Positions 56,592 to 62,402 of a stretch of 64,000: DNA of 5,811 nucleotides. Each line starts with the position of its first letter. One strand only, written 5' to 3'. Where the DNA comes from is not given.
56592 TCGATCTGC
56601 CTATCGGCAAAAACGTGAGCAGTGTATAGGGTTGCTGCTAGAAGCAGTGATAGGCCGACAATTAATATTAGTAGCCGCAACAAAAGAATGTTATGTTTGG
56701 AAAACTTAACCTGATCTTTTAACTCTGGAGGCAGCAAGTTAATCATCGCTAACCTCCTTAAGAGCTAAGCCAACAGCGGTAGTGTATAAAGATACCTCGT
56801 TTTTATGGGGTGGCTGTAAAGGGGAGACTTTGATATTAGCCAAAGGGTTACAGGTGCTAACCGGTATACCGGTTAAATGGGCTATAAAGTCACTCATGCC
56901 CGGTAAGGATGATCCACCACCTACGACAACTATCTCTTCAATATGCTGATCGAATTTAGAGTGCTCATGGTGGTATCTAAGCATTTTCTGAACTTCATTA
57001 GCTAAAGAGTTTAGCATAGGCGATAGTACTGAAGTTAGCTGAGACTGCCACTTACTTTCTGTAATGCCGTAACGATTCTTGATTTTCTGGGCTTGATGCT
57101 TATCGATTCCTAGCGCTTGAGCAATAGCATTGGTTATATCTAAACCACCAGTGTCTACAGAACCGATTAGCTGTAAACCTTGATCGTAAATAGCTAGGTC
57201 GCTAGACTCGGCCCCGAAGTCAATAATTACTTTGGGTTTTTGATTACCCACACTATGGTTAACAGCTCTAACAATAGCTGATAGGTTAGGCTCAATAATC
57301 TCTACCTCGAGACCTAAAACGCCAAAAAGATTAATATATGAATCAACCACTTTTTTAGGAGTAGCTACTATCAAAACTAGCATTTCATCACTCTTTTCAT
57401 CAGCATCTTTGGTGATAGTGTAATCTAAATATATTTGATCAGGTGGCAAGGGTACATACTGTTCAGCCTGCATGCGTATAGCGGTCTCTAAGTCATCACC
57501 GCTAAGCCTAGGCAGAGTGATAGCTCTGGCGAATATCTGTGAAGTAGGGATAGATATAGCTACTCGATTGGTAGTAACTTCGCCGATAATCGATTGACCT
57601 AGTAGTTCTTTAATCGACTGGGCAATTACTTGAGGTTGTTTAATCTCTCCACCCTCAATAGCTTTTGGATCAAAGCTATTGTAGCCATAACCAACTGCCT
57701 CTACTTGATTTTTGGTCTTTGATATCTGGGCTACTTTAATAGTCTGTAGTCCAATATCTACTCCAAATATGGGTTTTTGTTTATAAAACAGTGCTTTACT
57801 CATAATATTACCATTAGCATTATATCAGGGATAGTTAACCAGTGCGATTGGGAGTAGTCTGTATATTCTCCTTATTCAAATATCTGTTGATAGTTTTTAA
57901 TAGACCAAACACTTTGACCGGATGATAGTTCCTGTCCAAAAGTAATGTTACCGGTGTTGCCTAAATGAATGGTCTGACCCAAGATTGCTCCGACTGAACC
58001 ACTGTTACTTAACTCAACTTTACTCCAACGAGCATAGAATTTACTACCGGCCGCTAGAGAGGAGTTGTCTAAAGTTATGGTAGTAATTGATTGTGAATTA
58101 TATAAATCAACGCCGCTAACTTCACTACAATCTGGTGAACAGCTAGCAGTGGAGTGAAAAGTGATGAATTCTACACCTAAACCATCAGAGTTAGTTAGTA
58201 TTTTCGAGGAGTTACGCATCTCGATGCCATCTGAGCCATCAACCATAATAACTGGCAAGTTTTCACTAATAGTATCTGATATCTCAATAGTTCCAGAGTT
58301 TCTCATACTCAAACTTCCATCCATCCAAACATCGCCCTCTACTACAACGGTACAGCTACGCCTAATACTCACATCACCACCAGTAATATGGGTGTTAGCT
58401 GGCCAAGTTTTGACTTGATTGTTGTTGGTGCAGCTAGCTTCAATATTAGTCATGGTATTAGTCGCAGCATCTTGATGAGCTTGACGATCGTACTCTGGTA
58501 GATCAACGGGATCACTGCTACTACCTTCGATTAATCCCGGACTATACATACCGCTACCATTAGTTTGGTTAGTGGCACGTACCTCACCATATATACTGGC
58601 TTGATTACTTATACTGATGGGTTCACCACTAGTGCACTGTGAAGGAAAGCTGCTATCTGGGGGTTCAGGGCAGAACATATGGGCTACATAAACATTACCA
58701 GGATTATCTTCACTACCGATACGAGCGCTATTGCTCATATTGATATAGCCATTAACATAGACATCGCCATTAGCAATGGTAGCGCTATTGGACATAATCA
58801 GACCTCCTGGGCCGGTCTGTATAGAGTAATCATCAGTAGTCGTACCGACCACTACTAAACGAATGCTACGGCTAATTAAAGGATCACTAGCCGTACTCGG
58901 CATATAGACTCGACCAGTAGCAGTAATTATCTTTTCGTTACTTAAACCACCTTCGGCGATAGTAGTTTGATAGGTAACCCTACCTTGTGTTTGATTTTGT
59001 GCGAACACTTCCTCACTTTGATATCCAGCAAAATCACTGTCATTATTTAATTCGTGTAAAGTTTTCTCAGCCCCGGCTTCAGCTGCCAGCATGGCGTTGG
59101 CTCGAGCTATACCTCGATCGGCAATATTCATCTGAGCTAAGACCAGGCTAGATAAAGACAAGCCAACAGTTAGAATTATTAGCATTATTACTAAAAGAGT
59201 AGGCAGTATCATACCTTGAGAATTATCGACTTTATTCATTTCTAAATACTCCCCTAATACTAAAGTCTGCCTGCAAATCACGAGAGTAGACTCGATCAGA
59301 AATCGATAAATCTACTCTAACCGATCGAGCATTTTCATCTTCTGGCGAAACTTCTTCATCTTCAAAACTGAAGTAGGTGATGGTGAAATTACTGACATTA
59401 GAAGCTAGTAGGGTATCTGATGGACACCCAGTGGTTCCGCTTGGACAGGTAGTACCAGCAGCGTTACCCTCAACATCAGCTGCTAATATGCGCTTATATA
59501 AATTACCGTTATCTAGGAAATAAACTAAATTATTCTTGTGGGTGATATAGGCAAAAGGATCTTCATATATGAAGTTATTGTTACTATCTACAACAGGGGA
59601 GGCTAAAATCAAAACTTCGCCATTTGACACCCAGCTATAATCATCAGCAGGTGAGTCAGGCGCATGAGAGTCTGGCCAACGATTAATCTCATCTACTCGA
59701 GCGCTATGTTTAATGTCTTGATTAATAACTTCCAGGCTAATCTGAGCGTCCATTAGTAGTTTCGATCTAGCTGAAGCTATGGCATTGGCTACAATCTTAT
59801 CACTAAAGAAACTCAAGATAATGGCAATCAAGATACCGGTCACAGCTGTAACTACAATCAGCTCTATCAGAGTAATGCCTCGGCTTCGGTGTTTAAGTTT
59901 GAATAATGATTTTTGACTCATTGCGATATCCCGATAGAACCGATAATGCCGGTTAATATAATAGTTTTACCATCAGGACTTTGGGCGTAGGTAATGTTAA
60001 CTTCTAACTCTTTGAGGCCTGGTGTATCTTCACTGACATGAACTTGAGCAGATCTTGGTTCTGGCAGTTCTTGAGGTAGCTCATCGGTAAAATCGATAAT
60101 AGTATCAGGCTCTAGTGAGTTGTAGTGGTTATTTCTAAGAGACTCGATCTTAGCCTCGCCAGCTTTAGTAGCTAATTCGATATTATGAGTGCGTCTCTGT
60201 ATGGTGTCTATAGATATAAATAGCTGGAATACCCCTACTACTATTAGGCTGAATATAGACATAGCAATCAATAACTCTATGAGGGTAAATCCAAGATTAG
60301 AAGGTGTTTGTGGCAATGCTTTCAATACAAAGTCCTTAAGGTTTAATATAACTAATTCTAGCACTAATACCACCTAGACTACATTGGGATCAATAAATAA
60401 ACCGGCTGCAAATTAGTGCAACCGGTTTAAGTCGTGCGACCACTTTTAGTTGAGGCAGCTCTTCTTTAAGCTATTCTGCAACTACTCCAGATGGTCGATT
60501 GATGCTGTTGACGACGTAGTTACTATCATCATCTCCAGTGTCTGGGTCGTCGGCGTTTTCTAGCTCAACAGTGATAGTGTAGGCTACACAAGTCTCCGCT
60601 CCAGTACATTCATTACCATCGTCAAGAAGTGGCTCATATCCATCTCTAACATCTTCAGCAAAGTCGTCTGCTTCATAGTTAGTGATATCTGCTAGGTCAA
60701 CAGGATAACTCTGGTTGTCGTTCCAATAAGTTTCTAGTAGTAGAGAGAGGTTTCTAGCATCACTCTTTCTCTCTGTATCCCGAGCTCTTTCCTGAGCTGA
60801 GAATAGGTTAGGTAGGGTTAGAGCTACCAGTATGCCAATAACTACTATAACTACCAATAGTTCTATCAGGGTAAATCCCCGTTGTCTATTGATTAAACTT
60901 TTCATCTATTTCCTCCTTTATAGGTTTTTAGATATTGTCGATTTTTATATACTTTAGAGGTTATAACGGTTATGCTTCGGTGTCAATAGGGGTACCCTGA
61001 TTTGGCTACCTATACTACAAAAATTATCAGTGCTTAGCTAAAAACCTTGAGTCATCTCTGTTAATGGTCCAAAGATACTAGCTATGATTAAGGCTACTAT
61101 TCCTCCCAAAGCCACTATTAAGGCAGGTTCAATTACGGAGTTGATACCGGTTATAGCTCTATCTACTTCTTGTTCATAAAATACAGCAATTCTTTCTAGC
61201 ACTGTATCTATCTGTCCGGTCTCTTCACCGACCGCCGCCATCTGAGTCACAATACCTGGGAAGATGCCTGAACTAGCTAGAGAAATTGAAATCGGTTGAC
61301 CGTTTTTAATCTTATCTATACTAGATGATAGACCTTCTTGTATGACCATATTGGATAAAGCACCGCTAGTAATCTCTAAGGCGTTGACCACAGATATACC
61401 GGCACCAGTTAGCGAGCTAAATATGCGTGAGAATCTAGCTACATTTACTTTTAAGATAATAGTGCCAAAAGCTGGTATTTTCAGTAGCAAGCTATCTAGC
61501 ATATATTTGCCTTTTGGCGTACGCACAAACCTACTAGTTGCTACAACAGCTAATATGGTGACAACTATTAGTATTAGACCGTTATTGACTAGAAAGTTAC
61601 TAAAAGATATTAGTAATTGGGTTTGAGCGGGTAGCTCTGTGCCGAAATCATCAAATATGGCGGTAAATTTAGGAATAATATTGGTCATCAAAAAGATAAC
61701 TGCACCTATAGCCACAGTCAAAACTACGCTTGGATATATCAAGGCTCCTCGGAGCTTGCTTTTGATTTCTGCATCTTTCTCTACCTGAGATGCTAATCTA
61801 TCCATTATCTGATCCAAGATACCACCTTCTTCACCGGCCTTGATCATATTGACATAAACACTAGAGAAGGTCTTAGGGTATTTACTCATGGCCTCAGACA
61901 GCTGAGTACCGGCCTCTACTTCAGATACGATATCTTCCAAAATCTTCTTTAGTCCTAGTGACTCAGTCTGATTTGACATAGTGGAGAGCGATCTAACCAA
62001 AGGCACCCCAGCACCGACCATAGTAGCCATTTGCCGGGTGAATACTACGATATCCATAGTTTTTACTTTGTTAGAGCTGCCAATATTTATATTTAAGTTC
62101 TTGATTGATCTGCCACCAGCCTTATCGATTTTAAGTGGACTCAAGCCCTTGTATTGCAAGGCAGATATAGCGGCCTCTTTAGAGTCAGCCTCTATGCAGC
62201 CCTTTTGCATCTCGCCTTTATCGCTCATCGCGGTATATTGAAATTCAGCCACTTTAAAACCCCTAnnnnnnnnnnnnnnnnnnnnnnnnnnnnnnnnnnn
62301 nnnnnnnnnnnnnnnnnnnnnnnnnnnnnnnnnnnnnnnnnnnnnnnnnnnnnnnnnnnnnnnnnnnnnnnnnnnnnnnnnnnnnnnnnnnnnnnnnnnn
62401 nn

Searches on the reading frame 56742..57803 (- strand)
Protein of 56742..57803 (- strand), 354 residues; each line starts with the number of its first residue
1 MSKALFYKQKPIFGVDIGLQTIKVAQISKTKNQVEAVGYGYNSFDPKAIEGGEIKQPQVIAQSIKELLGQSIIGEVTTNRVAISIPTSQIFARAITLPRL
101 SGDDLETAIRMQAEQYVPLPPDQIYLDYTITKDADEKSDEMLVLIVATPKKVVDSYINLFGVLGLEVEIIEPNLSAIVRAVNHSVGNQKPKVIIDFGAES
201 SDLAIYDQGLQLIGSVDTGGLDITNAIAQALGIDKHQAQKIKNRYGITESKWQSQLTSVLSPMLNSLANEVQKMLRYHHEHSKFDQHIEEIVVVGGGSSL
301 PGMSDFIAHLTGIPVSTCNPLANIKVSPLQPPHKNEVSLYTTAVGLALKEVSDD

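Call 60: search_protein_families(library=pfam, proteins=[window:56742-57803:-], max_evalue=0.01)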
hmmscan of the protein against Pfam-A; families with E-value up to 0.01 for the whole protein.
window:56742-57803:- (354 aa): 6 families
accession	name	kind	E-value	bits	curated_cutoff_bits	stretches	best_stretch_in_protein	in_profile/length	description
PF11104.14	PilM_2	-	3.6e-47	161.4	27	1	14-350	1-339/340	Type IV pilus assembly protein PilM;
PF14450.12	FtsA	-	2.3e-14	54.3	31.8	1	192-329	1-114/127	Cell division protein FtsA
PF06723.19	MreB_Mbl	-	4.4e-07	29.5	27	1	254-318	240-304/327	MreB/Mbl protein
PF25216.1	Volactin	-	4.9e-05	23.4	35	1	197-307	174-287/321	Volactin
PF08841.16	DDR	-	0.00039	20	24.6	1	163-243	107-189/328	Diol dehydratase reactivase ATPase-like domain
PF21522.3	MreB-like_C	-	0.0031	18.5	27.8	0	211-300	24-116/123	Archaeal actin homologue MreB-like, C-terminal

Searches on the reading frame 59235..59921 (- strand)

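Call 60: search_protein_families(library=pfam, proteins=[window:59235-59921:-], max_evalue=0.01)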
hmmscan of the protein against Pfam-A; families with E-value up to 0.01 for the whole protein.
window:59235-59921:- (229 aa): 1 family
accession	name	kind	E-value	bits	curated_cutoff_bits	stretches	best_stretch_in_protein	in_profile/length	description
PF07963.17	N_methyl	-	2.1e-06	27.5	21.2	1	11-36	2-27/27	Prokaryotic N-terminal methylation motif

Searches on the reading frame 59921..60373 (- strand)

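Call 60: search_protein_families(library=pfam, proteins=[window:59921-60373:-], max_evalue=0.01)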
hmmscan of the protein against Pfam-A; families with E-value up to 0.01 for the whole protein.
window:59921-60373:- (151 aa): 1 family
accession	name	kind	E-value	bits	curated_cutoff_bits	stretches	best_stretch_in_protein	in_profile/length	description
PF07963.17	N_methyl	-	1.5e-07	31.2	21.2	1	27-49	5-27/27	Prokaryotic N-terminal methylation motif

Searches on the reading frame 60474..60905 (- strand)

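Call 60: search_protein_families(library=pfam, proteins=[window:60474-60905:-], max_evalue=0.01)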
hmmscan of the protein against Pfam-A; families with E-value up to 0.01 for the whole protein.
window:60474-60905:- (144 aa): 1 family
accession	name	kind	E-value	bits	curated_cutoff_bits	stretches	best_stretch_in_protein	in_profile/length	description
PF07963.17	N_methyl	-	1e-09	38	21.2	1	6-30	2-26/27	Prokaryotic N-terminal methylation motif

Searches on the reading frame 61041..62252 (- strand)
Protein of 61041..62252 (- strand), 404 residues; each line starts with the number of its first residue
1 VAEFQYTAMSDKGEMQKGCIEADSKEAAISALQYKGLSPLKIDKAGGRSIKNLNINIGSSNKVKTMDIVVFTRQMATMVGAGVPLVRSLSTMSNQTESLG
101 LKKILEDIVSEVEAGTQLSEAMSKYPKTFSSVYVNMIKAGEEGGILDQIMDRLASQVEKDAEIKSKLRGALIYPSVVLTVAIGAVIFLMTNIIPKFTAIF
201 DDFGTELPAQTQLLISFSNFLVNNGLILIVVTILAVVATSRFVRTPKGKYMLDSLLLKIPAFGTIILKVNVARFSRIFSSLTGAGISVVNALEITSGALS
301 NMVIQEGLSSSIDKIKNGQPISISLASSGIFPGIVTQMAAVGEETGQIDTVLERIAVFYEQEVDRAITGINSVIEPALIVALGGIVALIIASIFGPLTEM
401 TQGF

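Call 60: search_protein_families(library=pfam, proteins=[window:61041-62252:-], max_evalue=0.01)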
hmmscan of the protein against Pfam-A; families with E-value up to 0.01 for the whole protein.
window:61041-62252:- (404 aa): 1 family
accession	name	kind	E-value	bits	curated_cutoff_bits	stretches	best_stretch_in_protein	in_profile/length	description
PF00482.28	T2SSF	-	1.1e-56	190.6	25.2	2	71-194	1-125/125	Type II secretion system (T2SS), protein F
